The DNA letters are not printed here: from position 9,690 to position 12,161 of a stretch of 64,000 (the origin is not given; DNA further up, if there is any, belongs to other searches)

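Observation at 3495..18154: Candidate undescribed system: Ser/Thr kinase-FHA-PP2C switch wired to three dynamin-like proteins, a Roadblock pair and periplasmic ligand binders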

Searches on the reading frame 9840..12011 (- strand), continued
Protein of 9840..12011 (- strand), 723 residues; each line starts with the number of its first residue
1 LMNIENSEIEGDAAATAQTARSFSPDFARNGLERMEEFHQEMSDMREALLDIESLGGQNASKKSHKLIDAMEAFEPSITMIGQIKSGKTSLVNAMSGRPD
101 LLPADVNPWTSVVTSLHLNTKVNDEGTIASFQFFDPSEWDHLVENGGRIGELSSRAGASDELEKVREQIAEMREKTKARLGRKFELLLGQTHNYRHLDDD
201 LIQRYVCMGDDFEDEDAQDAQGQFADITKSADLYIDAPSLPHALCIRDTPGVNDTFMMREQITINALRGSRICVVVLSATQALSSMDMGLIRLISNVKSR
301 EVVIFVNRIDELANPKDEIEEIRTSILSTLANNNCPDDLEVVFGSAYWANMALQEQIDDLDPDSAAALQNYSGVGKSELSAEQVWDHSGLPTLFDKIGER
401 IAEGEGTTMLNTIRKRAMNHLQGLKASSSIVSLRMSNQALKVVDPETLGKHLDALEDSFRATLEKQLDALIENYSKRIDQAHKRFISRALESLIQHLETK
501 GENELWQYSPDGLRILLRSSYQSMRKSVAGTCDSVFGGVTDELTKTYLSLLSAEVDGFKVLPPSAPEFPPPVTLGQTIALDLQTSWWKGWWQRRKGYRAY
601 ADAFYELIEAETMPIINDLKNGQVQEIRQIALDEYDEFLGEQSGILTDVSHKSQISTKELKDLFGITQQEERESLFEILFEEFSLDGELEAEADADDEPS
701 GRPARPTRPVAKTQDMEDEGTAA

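Call 62: find_encoding_contigs(protein=P0299, flank=9000, max_places=1)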
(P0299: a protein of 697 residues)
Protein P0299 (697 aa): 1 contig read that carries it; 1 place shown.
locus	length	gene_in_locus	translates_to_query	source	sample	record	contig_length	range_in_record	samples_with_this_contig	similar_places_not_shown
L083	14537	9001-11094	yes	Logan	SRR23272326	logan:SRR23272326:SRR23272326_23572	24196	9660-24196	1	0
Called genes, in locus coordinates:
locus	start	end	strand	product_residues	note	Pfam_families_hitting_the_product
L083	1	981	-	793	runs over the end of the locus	PF02687:FtsX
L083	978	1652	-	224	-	PF00005:ABC_tran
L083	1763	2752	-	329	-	PF13450:NAD_binding_8, PF01593:Amino_oxidase (weak)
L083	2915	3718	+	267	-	PF00378:ECH_1, PF16113:ECH_2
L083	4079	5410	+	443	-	PF00069:Pkinase, PF07714:PK_Tyr_Ser-Thr, PF01636:APH (faint)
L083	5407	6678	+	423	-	PF16697:Yop-YscD_cpl (weak), PF00498:FHA (weak)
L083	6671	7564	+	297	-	PF00481:PP2C (weak), PF13672:PP2C_2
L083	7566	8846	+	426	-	-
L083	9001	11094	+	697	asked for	PF00009:GTP_EFTU (faint), PF00350:Dynamin_N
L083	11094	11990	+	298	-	PF00350:Dynamin_N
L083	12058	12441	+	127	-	-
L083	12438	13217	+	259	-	-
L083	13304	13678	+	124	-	PF00903:Glyoxalase (weak)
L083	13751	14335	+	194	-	PF13409:GST_N_2 (weak), PF13417:GST_N_3 (weak), PF13410:GST_C_2 (weak)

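Call 63: find_encoding_contigs(protein=P0364, flank=9000, max_places=1)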
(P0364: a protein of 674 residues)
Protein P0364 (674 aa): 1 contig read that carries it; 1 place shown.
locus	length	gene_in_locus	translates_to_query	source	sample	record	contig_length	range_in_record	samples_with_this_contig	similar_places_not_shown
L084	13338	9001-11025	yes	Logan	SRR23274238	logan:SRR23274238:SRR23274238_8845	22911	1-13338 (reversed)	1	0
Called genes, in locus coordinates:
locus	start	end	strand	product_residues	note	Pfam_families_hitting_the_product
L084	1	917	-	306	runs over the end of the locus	PF00126:HTH_1, PF03466:LysR_substrate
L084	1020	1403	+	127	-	PF02627:CMD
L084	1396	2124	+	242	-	PF12391:PCDO_beta_N (weak), PF00775:Dioxygenase_C, PF13620:CarboxypepD_reg (faint)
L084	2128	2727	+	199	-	PF00775:Dioxygenase_C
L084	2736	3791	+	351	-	PF00206:Lyase_1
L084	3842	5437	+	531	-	PF01019:G_glu_transpept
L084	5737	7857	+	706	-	PF00069:Pkinase, PF01636:APH (faint), PF07714:PK_Tyr_Ser-Thr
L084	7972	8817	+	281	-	PF13672:PP2C_2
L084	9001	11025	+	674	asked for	-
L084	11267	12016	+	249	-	PF01925:TauE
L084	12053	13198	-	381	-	PF00465:Fe-ADH, PF13685:Fe-ADH_2 (weak), PF25137:ADH_Fe_C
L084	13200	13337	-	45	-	?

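Call 64: find_encoding_contigs(protein=P0446, flank=9000, max_places=1)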
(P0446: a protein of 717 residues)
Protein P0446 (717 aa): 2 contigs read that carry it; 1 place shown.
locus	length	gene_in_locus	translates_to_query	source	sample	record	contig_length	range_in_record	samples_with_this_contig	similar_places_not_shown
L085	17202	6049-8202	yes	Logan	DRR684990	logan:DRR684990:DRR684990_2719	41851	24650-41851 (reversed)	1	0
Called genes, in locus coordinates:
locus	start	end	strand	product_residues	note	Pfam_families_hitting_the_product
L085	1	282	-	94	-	?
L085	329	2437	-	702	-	PF00009:GTP_EFTU, PF22042:EF-G_D2, PF03144:GTP_EFTU_D2, PF14492:EFG_III, PF03764:EFG_IV, PF00679:EFG_C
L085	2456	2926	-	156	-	PF00177:Ribosomal_S7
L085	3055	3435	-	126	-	PF13827:DUF4189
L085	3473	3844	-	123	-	PF00164:Ribosom_S12_S23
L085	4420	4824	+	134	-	-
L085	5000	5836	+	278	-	-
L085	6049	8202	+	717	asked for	PF00350:Dynamin_N, PF01926:MMR_HSR1 (faint), PF00009:GTP_EFTU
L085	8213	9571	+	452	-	PF00350:Dynamin_N (faint)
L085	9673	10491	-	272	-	PF13350:Y_phosphatase3 (faint), PF22741:PTP-NADK, PF04273:BLH_phosphatase (faint), PF22784:PTP-SAK (weak), PF22785:Tc-R-P (weak)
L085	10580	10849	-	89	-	PF06233:Usg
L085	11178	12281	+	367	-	PF00762:Ferrochelatase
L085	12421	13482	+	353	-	PF01145:Band_7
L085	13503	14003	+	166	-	PF01957:NfeD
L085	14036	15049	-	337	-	PF01380:SIS, PF00571:CBS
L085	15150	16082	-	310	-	PF00483:NTP_transferase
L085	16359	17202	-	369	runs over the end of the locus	-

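Call 66: find_encoding_contigs(protein=P0318, flank=9000, max_places=1)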
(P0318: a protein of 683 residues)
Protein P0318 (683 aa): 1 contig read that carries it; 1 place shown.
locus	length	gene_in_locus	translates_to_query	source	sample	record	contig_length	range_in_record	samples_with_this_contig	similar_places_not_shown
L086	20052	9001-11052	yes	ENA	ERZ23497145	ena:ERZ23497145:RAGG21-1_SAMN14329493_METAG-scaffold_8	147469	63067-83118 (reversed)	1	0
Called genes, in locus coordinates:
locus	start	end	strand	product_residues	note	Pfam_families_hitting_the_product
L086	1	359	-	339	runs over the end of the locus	PF03480:DctP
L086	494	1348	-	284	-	PF00582:Usp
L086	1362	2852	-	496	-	PF00916:Sulfate_transp, PF01740:STAS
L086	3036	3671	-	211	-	PF03458:Gly_transporter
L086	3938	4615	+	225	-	PF00702:Hydrolase, PF12710:HAD, PF13419:HAD_2, PF13242:Hydrolase_like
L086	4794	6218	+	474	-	PF02386:TrkH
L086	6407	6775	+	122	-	PF09361:Phasin_2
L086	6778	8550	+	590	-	PF12551:PHBC_N, PF07167:PhaC_N, PF00561:Abhydrolase_1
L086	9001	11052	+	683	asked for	PF00009:GTP_EFTU (faint), PF00350:Dynamin_N, PF01926:MMR_HSR1 (faint)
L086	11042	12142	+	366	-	PF00350:Dynamin_N (weak)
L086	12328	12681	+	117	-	-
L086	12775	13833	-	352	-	PF01244:Peptidase_M19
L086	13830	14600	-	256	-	PF00005:ABC_tran, PF13191:AAA_16 (faint), PF02463:SMC_N (weak), PF13304:AAA_21 (weak)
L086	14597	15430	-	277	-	PF00005:ABC_tran, PF08352:oligo_HPY (faint)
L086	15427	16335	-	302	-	PF12911:OppC_N, PF00528:BPD_transp_1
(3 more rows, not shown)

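Call 67: find_encoding_contigs(protein=P0334, flank=9000, max_places=1)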
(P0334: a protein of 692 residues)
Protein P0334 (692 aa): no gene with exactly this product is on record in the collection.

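Call 68: find_encoding_contigs(protein=P0382, flank=9000, max_places=1)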
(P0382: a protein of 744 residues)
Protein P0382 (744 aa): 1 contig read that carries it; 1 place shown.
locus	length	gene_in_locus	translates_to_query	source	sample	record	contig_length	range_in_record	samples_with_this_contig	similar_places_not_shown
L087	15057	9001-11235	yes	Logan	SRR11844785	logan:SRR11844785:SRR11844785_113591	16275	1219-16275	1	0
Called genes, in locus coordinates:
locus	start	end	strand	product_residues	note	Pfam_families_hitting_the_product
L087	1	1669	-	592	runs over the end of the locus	PF00078:RVT_1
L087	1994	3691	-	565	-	PF04434:SWIM (faint)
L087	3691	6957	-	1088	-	-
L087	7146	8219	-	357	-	PF06904:Extensin-like_C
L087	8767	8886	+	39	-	-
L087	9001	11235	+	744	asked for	PF00350:Dynamin_N, PF01926:MMR_HSR1 (faint), PF00009:GTP_EFTU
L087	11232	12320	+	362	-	PF00350:Dynamin_N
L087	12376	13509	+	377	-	PF16868:NMT1_3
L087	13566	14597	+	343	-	-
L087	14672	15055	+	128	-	?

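Call 79: find_encoding_contigs(protein=P0306, flank=8000, max_places=1)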
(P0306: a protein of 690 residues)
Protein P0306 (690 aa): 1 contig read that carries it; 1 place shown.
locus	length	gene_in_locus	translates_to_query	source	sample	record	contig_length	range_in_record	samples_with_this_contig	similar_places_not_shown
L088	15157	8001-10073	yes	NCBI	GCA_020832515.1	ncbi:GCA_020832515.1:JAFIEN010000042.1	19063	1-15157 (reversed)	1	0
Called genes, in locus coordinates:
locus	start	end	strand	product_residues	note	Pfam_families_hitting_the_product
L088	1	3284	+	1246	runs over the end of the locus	PF08471:Ribonuc_red_2_N, PF02867:Ribonuc_red_lgC, PF12637:TSCPD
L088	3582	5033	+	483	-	PF00069:Pkinase, PF01163:RIO1 (weak), PF07714:PK_Tyr_Ser-Thr, PF03109:ABC1 (weak)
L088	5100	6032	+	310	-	PF16697:Yop-YscD_cpl (weak), PF00498:FHA (faint)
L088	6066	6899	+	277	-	PF13672:PP2C_2, PF07228:SpoIIE (faint)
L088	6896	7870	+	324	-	-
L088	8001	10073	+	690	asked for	PF00009:GTP_EFTU (faint), PF00350:Dynamin_N, PF01926:MMR_HSR1 (faint)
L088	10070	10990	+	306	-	PF00350:Dynamin_N (faint)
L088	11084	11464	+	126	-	-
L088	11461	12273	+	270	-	-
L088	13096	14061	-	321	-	PF16881:LIAS_N (weak), PF04055:Radical_SAM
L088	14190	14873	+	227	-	PF00230:MIP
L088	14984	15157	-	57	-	PF09285:Elong-fact-P_C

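Call 80: find_encoding_contigs(protein=P0326, flank=8000, max_places=1)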
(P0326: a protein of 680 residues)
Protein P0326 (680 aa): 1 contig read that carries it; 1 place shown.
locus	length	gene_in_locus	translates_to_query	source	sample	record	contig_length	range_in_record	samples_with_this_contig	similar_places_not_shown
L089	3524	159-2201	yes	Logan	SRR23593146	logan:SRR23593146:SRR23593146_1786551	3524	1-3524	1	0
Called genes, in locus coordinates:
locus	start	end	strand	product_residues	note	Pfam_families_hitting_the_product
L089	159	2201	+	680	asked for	PF00350:Dynamin_N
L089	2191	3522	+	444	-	?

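Call 81: find_encoding_contigs(protein=P0352, flank=8000, max_places=1)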
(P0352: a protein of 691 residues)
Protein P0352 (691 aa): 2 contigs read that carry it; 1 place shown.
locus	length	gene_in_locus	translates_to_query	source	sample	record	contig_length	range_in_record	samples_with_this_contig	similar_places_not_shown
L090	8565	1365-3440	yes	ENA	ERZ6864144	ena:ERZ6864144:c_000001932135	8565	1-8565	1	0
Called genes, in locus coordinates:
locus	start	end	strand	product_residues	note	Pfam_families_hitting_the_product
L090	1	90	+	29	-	?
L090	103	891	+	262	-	PF00941:FAD_binding_5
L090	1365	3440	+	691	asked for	PF00350:Dynamin_N, PF00009:GTP_EFTU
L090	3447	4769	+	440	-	PF00350:Dynamin_N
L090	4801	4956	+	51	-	-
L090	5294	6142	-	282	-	PF01557:FAA_hydrolase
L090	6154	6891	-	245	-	PF00106:adh_short, PF01370:Epimerase (weak), PF13561:adh_short_C2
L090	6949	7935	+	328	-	PF01073:3Beta_HSD, PF01370:Epimerase, PF04321:RmlD_sub_bind (weak), PF16363:GDP_Man_Dehyd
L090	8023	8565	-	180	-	?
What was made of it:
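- The long plus short DLP pair exists alone in distant relatives (calls 68, 81).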

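Call 82: find_encoding_contigs(protein=P0412, flank=8000, max_places=1)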
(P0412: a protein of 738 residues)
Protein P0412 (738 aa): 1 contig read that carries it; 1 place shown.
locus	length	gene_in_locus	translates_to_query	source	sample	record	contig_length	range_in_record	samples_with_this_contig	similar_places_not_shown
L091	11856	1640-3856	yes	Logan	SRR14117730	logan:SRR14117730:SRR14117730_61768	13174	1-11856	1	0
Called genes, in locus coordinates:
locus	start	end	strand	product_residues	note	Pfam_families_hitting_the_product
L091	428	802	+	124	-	-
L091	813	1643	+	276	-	-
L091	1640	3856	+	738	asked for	PF00350:Dynamin_N, PF01926:MMR_HSR1 (faint), PF00009:GTP_EFTU (weak)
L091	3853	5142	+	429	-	PF00350:Dynamin_N (weak)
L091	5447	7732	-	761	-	PF07715:Plug, PF00593:TonB_dep_Rec_b-barrel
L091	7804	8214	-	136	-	-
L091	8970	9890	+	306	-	PF01040:UbiA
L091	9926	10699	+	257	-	PF00510:COX3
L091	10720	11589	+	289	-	-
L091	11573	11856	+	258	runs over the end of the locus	PF00116:COX2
